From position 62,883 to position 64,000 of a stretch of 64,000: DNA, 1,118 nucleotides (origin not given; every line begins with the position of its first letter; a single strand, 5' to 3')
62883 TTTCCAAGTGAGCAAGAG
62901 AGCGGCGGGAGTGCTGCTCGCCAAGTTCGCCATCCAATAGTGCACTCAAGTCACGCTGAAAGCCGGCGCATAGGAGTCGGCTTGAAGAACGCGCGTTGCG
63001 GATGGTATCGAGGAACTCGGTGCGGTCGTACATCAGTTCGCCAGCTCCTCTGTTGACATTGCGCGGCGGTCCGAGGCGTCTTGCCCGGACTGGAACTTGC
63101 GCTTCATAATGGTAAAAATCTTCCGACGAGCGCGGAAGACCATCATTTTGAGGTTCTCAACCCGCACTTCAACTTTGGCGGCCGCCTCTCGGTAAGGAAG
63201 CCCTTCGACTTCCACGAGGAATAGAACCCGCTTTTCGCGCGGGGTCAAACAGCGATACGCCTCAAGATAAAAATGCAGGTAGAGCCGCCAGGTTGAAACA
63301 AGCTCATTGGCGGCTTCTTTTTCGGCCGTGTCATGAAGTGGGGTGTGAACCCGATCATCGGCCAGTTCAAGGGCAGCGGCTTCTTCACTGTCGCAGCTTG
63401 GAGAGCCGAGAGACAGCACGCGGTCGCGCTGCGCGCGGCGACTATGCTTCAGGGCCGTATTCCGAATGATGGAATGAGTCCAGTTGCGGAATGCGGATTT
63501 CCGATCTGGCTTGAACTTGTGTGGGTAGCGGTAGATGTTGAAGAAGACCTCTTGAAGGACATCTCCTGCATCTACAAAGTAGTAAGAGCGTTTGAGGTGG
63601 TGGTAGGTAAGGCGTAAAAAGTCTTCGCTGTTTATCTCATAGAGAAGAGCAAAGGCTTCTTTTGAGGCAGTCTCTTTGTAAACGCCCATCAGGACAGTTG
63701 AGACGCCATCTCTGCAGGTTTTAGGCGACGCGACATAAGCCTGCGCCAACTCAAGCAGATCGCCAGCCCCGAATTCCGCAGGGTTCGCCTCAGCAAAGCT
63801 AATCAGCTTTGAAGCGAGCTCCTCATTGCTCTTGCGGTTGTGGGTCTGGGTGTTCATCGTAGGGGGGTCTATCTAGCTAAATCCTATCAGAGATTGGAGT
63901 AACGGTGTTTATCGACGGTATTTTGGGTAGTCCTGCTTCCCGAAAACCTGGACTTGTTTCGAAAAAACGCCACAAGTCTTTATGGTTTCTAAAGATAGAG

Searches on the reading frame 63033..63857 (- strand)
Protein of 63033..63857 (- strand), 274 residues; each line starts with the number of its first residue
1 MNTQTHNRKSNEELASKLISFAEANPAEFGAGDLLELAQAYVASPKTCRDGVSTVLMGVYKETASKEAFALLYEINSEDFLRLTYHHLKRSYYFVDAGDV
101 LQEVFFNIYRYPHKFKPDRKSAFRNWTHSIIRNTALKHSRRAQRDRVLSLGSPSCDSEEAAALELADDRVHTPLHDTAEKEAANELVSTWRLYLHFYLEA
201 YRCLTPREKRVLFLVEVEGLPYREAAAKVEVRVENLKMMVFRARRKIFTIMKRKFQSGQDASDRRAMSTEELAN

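Call 22: find_encoding_contigs(protein=window:63033-63857:-, flank=10000, max_places=4)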
Protein window:63033-63857:- (274 aa): 5 contigs read that carry it; 4 places shown.
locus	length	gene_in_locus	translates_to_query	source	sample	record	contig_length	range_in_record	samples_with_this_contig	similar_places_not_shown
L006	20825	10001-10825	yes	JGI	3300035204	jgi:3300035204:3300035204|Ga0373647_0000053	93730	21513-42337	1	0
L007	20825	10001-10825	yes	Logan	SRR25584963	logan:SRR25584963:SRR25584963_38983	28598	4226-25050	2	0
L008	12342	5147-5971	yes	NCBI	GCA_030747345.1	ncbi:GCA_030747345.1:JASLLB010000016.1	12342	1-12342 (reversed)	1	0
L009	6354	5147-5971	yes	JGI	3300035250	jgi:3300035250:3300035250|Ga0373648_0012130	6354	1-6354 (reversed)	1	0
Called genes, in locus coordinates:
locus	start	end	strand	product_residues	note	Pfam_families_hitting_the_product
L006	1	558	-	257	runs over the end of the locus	PF04055:Radical_SAM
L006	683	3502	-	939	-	PF00675:Peptidase_M16, PF05193:Peptidase_M16_C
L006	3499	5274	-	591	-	PF02535:Zip, PF03773:ArsP_1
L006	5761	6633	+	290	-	PF00155:Aminotran_1_2 (weak), PF00266:Aminotran_5, PF01041:DegT_DnrJ_EryC1 (weak), PF01053:Cys_Met_Meta_PP, PF01212:Beta_elim_lyase (weak)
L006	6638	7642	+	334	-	PF08545:ACP_syn_III, PF08541:ACP_syn_III_C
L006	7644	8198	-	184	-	PF02581:TMP-TENI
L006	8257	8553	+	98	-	-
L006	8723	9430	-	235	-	PF13484:Fer4_16, PF13646:HEAT_2 (weak)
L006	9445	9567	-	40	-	-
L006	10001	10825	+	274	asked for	PF04542:Sigma70_r2, PF08281:Sigma70_r4_2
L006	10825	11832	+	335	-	PF13424:TPR_12 (faint)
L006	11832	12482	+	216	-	-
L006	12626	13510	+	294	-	PF04166:PdxA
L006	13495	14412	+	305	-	PF01063:Aminotran_4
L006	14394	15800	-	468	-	PF03951:Gln-synt_N, PF00120:Gln-synt_C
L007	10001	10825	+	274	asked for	PF04542:Sigma70_r2, PF08281:Sigma70_r4_2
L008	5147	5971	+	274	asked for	PF04542:Sigma70_r2, PF08281:Sigma70_r4_2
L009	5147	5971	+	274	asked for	PF04542:Sigma70_r2, PF08281:Sigma70_r4_2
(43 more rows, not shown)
